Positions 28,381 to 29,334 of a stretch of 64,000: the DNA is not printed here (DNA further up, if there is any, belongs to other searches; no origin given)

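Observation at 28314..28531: Upstream of the GNAT acetyltransferase there is a promoter, a 16-aa leader ORF and an intrinsic terminator, which looks like an attenuation switch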

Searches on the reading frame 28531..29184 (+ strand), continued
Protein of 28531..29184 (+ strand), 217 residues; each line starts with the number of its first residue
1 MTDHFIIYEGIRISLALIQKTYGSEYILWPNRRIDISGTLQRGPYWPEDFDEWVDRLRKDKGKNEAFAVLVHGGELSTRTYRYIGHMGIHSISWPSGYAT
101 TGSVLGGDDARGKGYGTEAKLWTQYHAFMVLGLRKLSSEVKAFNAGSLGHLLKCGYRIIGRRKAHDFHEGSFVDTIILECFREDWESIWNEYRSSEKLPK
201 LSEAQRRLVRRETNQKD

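Call 58: fold_search(model_id=the predicted structure, library=pdb)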
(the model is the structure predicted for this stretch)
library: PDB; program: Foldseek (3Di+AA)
matches with E <= 10: 1241; with E <= 0.001: 447
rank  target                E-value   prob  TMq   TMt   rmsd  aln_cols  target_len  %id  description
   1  9iy3                  2.3e-13  1.00  0.74  0.85   2.5       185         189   23  Iterative acetyltransferase on lasso peptides from Actinomycetes in complex with CoA (released 2025-08-13)
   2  8fv1_A                1.4e-12  1.00  0.69  0.89   2.3       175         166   16  SpeG spermidine N-acetyltransferase from Staphylococcus aureus in complex with spermine (released 2023-02-08)
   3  7kx2_B                1.9e-12  1.00  0.58  0.73   5.1       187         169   17  Spermidine N-acetyltransferase SpeG F149A mutant from Vibrio cholerae (released 2020-12-16)
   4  6d72_C                2.2e-12  1.00  0.62  0.75   5.0       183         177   20  Crystal structure of spermidine/spermine N-acetyltransferase SpeG from Yersinia pestis in complex with calcium ions. (released 2018-05-16)
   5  3tth_C                2.7e-12  1.00  0.61  0.79   4.2       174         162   20  Structure of the spermidine N1-acetyltransferase (speG) from Coxiella burnetii (released 2011-11-09)
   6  4jjx_B                2.9e-12  1.00  0.62  0.79   4.1       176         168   18  Dodecameric structure of spermidine N-acetyltransferase SpeG from Vibrio cholerae O1 biovar eltor (released 2013-04-03)
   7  3tth_A                3.0e-12  1.00  0.61  0.79   4.1       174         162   21  Structure of the spermidine N1-acetyltransferase (speG) from Coxiella burnetii (released 2011-11-09)
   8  3tth_B                3.2e-12  1.00  0.61  0.79   4.1       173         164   20  Structure of the spermidine N1-acetyltransferase (speG) from Coxiella burnetii (released 2011-11-09)
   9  3tth_H                3.2e-12  1.00  0.60  0.78   4.2       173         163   20  Structure of the spermidine N1-acetyltransferase (speG) from Coxiella burnetii (released 2011-11-09)
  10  6c30_A                3.2e-12  1.00  0.65  0.67   7.7       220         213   17  Mycobacterium smegmatis RimJ (apo form) (released 2019-01-16)
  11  5wif_A                3.7e-12  1.00  0.56  0.71   5.2       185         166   20  Crystal structure of spermidine/spermine N-acetyltransferase SpeG from Yersinia pestis (released 2017-08-02)
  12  7kwq_A                5.0e-12  1.00  0.63  0.79   4.1       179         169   17  Spermidine N-acetyltransferase SpeG R149-K152 chimera from Vibrio cholerae and hSSAT (released 2020-12-16)
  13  8fv0_B                5.6e-12  1.00  0.67  0.87   2.6       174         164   17  SpeG spermidine N-acetyltransferase from Staphylococcus aureus in complex with spermine (released 2023-04-26)
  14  7kx3_A                6.4e-12  1.00  0.62  0.79   4.1       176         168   18  SpeG Spermidine N-acetyltransferase F149G mutant from Vibrio cholerae (released 2020-12-16)
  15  6d72_B                6.4e-12  1.00  0.61  0.75   4.7       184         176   20  Crystal structure of spermidine/spermine N-acetyltransferase SpeG from Yersinia pestis in complex with calcium ions. (released 2018-05-16)
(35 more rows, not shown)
